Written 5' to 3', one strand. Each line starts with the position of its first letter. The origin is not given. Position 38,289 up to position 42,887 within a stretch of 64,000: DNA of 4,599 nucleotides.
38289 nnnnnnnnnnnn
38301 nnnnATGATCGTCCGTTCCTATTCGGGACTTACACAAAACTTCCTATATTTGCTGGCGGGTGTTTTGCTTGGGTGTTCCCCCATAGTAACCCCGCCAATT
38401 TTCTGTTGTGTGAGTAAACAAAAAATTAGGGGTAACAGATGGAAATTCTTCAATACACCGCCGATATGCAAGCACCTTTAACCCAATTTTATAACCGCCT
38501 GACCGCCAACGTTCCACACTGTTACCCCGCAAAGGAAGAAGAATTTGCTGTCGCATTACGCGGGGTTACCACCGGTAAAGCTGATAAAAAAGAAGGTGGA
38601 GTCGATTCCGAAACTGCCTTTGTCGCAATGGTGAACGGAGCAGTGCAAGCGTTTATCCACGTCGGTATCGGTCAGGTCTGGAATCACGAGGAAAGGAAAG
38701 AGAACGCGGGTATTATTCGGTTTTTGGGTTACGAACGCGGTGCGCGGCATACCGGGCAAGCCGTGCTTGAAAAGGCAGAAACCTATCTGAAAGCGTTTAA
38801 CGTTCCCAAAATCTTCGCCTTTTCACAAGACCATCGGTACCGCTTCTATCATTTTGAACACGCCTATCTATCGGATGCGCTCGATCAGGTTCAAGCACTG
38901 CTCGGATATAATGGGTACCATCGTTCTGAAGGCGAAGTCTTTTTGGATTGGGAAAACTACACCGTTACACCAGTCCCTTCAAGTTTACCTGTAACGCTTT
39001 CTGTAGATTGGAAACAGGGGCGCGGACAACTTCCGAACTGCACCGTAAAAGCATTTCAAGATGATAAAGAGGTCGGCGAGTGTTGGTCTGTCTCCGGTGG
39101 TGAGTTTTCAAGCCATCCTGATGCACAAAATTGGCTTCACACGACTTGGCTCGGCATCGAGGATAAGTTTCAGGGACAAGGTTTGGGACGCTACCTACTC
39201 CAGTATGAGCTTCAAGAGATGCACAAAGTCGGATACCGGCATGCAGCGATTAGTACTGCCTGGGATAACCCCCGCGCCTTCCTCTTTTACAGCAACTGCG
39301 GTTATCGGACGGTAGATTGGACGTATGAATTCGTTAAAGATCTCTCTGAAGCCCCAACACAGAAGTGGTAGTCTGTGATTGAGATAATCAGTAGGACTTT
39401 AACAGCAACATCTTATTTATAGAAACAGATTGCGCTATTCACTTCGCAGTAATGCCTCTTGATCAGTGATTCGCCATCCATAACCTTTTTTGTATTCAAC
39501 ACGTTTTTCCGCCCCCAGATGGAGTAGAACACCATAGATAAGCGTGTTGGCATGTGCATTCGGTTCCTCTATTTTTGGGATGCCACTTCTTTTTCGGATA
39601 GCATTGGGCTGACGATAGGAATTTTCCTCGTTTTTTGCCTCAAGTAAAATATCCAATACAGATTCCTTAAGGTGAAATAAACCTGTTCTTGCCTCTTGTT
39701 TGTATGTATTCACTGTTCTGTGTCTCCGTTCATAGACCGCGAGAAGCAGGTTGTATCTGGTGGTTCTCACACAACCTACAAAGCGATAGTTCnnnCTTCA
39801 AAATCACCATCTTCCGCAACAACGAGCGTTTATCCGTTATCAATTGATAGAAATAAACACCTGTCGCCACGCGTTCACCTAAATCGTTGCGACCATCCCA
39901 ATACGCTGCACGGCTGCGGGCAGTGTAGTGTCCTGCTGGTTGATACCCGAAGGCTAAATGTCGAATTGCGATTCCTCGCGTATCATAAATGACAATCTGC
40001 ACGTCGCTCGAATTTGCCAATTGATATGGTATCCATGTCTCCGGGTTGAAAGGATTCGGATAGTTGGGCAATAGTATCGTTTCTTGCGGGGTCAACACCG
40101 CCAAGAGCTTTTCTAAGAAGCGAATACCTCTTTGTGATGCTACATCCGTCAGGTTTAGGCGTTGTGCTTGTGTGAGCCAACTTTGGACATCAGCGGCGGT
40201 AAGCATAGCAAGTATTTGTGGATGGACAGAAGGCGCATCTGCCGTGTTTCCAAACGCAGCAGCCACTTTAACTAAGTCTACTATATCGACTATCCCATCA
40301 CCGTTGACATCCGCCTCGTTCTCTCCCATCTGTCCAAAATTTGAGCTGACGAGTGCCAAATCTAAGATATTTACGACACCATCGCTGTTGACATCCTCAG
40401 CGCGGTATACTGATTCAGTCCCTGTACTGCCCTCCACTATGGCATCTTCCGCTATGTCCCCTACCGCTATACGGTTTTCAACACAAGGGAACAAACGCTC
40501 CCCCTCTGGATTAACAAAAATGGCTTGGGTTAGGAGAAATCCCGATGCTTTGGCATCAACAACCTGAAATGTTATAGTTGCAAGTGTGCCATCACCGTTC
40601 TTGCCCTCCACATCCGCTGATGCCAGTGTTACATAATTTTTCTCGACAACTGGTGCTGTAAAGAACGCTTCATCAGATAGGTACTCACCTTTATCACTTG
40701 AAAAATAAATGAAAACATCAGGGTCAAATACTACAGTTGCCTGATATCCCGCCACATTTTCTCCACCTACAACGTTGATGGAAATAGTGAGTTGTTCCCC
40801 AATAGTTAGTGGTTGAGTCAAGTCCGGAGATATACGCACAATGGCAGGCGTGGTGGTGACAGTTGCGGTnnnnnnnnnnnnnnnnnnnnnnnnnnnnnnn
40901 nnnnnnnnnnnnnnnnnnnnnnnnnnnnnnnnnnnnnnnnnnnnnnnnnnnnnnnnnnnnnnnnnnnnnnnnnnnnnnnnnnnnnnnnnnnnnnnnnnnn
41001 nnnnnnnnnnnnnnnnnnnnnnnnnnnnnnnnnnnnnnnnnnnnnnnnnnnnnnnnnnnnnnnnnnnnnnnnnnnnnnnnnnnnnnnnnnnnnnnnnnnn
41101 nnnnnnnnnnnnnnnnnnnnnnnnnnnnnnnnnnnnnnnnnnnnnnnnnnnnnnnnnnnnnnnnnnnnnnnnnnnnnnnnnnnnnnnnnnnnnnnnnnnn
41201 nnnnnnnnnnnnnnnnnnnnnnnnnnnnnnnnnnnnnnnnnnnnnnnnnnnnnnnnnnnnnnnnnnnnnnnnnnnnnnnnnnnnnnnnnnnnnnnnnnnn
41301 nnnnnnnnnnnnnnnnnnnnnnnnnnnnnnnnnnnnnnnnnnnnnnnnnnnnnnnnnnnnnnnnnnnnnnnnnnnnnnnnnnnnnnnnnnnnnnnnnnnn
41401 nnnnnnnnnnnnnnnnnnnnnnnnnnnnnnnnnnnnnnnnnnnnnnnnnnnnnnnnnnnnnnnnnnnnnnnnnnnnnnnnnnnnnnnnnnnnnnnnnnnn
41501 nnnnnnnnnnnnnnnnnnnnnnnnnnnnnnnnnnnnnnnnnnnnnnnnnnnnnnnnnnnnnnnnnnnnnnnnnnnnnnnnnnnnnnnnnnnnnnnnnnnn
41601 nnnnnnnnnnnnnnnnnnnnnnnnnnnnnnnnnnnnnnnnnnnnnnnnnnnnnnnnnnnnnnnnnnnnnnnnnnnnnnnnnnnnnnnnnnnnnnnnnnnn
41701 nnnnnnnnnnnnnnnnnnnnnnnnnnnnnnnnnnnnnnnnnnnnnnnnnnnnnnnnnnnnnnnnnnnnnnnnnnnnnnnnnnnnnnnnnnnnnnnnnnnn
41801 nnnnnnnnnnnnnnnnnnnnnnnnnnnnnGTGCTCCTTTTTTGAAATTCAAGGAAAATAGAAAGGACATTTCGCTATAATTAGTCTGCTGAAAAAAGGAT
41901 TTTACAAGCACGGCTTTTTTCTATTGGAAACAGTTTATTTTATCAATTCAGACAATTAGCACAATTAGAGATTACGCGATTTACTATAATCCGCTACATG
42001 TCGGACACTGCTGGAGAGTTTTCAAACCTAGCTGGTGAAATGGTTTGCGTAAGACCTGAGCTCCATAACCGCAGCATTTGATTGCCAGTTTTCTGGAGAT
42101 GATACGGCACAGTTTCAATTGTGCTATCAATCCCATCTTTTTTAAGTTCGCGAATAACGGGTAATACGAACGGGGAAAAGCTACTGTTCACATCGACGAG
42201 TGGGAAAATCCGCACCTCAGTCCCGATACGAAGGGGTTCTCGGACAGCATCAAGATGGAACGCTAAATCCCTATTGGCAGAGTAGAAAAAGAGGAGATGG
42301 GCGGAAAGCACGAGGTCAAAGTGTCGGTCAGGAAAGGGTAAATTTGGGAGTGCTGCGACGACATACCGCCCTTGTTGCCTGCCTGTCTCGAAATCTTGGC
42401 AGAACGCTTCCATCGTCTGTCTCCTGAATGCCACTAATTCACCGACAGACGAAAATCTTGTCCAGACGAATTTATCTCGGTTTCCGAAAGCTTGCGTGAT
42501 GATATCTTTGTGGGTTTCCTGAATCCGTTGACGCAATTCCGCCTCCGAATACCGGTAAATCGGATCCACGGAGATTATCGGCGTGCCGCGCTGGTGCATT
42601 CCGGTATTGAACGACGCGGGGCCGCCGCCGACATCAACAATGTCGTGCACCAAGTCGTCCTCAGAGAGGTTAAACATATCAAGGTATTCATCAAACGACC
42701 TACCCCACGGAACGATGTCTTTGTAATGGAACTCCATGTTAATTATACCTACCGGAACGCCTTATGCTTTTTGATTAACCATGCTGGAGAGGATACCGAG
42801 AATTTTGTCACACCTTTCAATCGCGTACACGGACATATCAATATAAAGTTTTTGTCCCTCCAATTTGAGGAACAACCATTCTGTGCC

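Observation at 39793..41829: Single polypeptide combining WD40 propeller, cohesin, dockerin and a Por-secretion-tail-like C-terminal domain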

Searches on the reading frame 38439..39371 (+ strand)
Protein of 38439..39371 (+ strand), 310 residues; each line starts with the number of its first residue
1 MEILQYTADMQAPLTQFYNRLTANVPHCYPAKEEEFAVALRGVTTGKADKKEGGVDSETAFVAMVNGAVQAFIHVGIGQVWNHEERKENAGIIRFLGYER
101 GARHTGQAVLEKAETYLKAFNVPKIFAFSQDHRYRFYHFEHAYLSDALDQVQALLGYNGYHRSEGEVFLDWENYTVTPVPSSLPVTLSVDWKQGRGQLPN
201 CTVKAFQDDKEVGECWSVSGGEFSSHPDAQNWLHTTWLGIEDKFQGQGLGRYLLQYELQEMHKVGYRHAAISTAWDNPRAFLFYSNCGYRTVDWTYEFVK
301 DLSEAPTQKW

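Call 21: search_protein_families(library=pfam, proteins=[window:38439-39371:+], max_evalue=0.001)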
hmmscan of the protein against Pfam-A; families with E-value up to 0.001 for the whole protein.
window:38439-39371:+ (310 aa): 3 families
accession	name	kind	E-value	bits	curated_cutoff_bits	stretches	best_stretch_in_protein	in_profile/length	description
PF00583.31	Acetyltransf_1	-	1.7e-09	38.4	20.7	1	205-289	38-116/116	Acetyltransferase (GNAT) family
PF13508.13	Acetyltransf_7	-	6.7e-08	33.2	27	1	205-290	8-83/84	Acetyltransferase (GNAT) domain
PF13673.13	Acetyltransf_10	-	2.1e-05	24.9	23.6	1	234-296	53-114/128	Acetyltransferase (GNAT) domain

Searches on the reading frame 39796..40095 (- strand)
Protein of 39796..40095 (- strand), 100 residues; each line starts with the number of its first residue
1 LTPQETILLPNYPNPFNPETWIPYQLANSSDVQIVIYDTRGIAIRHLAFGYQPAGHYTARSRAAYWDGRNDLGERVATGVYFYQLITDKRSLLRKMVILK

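Call 5: search_protein_families(library=pfam, proteins=[window:39796-40095:-], max_evalue=10)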
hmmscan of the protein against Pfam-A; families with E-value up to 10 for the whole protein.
seq(100 aa): 3 families
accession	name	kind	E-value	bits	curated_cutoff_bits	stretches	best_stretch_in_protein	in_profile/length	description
PF13860.13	FlgD_ig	-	4.2e-07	30.3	27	1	26-83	19-71/79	FlgD Ig-like domain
PF18962.6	Por_Secre_tail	-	1.8e-06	28.6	27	2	12-44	2-34/75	Secretion system C-terminal sorting domain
PF13585.12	CHU_C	-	0.00023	21.7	27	1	25-87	22-72/86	CHU_C Type IX secretion signal domain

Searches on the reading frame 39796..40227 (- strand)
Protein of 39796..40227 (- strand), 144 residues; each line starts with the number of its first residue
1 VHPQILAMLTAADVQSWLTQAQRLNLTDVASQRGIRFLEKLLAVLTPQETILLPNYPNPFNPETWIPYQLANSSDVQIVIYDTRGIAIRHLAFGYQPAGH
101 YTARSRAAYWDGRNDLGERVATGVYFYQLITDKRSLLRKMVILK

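Call 53: predict_structure(alignment_id=A2)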
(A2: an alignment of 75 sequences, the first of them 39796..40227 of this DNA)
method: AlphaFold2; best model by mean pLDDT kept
length: 144 residues; sequences in the alignment: 75
mean_pLDDT: 91.1   pTM: 0.79
mean pLDDT of the five models: 91.1, 90.3, 84.4, 81.1, 80.5
residues with pLDDT >= 90: 113; 70-90: 24; 50-70: 6; < 50: 1
segments of 3 or more residues with pLDDT < 50: none
pLDDT, mean of each block of 10 residues (from residue 1): 64 90 90 93 91 89 93 96 97 95 93 95 96 95 86
secondary structure, 60 per line:
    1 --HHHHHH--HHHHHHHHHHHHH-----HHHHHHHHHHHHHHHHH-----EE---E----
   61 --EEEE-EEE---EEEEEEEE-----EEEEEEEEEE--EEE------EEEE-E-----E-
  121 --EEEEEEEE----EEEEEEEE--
elements in order: H3-8 H11-23 H29-45 E63-66 E68-70 E74-81 E87-96 E99-101 E108-111 E123-130 E135-142
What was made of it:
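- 40093..40221 (-): Conserved three-helix module (aa ~537-579) between dockerin and tail. It has no Pfam family. Helices at model residues 3-8, 11-23 and 29-45 (protein aa 537-542, 545-557 and 563-579), pLDDT ~90, and pTM 0.79 for hairpin plus tail together (call 53).
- Checked: The hairpin plus tail form a confident unit: pLDDT 91, pTM 0.79 (call 53).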

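Call 55: fold_search(model_id=the predicted structure, library=pdb)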
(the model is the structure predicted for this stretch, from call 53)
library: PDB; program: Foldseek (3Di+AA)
matches with E <= 10: 1388; with E <= 0.001: 13
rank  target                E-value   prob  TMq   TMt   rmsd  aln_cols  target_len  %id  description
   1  7bhq_B                8.4e-05  1.00  0.36  0.27  11.1       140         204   19  In situ assembled Salmonella FlgD hook cap complex (released 2021-05-05)
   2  7eha_B                1.6e-04  1.00  0.38  0.34  12.2       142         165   20  Crystal structure of the flagellar hook cap from Salmonella enterica serovar Typhimurium (released 2021-11-24)
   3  7eha_C                2.2e-04  1.00  0.35  0.32  12.3       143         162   20  Crystal structure of the flagellar hook cap from Salmonella enterica serovar Typhimurium (released 2021-11-24)
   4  3osv_C                2.7e-04  1.00  0.40  0.44   3.2        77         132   26  The crytsal structure of FLGD from P. Aeruginosa (released 2011-05-04)
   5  3osv_D                2.7e-04  1.00  0.37  0.41   3.6        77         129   26  The crytsal structure of FLGD from P. Aeruginosa (released 2011-05-04)
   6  3osv_A                3.8e-04  1.00  0.40  0.44   3.2        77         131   26  The crytsal structure of FLGD from P. Aeruginosa (released 2011-05-04)
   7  7eh9_A                5.0e-04  1.00  0.38  0.41   7.6       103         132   21  Crystal structure of the flagellar hook cap fragment from Salmonella enterica serovar Typhimurium (released 2021-11-24)
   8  7eha_A                6.2e-04  1.00  0.36  0.30  12.1       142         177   21  Crystal structure of the flagellar hook cap from Salmonella enterica serovar Typhimurium (released 2021-11-24)
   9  5m11                  6.6e-04  1.00  0.42  0.09   4.1       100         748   20  Structural and functional probing of PorZ, an essential bacterial surface component of the type-IX secretion system of h (released 2016-11-09)
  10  3osv_B                6.6e-04  1.00  0.38  0.41   3.5        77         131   26  The crytsal structure of FLGD from P. Aeruginosa (released 2011-05-04)
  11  7eh9_B                7.3e-04  1.00  0.41  0.43   7.7       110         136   17  Crystal structure of the flagellar hook cap fragment from Salmonella enterica serovar Typhimurium (released 2021-11-24)
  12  7bhq_C                7.3e-04  1.00  0.35  0.27  17.0       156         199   19  In situ assembled Salmonella FlgD hook cap complex (released 2021-05-05)
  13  7bj3                  8.2e-04  1.00  0.44  0.08   4.7       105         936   10  ScpA from Streptococcus pyogenes, S512A active site mutant (released 2021-05-12)
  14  1xf1_A                1.0e-03  1.00  0.41  0.08   5.1       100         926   13  Structure of C5a peptidase- a key virulence factor from Streptococcus (released 2005-11-22)
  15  7eha_E                1.0e-03  1.00  0.35  0.31  10.5       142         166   20  Crystal structure of the flagellar hook cap from Salmonella enterica serovar Typhimurium (released 2021-11-24)
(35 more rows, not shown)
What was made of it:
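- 39796..40068 (-): C-terminal beta-sandwich (aa 588-678): T9SS type-A-like / FlgD-Ig-like tail, with the invariant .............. motif and WDGRN, GVYFY and RKMVILK-COOH. Foldseek hits FlgD (3osv), the PorZ and PorU CTDs, and the NucA/RemZ/RemA CTDs in the T9SS translocon at TM 0.66-0.69 (call 55).
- On T9SS type A C-terminal sorting domain (TIGR04183 / PF18962): FlgD Ig domains match equally well (calls 53, 55).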

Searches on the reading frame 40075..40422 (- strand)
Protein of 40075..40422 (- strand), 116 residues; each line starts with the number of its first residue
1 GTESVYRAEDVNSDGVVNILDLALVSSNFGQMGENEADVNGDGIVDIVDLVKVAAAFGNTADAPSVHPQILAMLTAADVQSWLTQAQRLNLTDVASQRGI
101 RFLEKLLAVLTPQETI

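Call 5: search_protein_families(library=pfam, proteins=[window:40075-40422:-], max_evalue=10)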
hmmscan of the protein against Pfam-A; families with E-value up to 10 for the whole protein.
seq(116 aa): 6 families
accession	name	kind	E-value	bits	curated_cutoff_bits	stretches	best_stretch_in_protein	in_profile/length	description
PF00404.24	Dockerin_1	-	1.1e-09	38.7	22.9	1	9-54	2-53/57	Dockerin type I domain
PF00036.39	EF-hand_1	-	0.0012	18.7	25.4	1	36-54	8-26/29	EF hand domain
PF13405.12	EF-hand_6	-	0.022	14.9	25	1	36-57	8-29/30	EF-hand domain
PF13499.12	EF-hand_7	-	0.025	15.4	30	1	36-60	10-32/67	EF-hand domain pair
PF13202.12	EF-hand_5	-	0.035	14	25.9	1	35-46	6-17/25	EF hand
PF01839.29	FG-GAP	-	0.067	13.5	22.1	1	37-48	8-19/37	FG-GAP repeat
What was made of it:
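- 40240..40395 (-): Dockerin (aa 479-530): two F-hand repeats, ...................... and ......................, with Ca-ligand positions D1, N3, D5 and D12 intact in both. PF00404: 38.7 bits against GA 22.9 (call 5).
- On Dockerin type I (PF00404): 38.7 bits against 22.9 (call 5).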

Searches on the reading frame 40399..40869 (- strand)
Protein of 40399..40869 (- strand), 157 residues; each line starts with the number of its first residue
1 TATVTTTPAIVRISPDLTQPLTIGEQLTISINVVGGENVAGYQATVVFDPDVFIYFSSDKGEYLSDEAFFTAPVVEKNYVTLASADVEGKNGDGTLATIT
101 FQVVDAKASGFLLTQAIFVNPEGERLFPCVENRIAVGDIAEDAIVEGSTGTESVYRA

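Call 5: search_protein_families(library=pfam, proteins=[window:40399-40869:-], max_evalue=10)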
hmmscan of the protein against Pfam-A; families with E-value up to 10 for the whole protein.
seq(157 aa): 1 family
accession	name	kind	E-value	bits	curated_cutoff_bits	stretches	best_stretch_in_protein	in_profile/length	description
PF00963.24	Cohesin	-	2.8e-10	41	24.1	1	24-113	13-109/139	Cohesin domain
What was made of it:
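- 40465..40842 (-): Cohesin module (aa ~330-455). PF00963: 41 bits against GA 24.1 (call 5).
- On Cohesin (PF00963): 41.0 bits against 24.1 (call 5).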

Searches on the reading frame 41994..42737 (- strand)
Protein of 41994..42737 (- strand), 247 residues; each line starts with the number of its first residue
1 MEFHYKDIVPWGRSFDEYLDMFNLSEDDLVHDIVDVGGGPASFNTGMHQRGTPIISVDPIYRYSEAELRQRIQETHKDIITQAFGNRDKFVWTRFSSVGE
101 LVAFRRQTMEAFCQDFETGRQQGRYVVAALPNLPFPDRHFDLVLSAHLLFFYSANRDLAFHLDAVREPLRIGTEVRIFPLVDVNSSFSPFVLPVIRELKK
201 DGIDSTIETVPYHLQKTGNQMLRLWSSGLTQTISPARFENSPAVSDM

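Call 21: search_protein_families(library=pfam, proteins=[window:41994-42737:-], max_evalue=0.001)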
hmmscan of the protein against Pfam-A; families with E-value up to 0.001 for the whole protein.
window:41994-42737:- (247 aa): 2 families
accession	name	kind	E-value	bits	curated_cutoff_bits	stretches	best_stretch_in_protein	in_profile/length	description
PF08241.18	Methyltransf_11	-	1.2e-05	26.3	21.2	1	112-157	33-77/95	Methyltransferase domain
PF13649.12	Methyltransf_25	-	0.00075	20.6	27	0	121-167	46-91/97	Methyltransferase domain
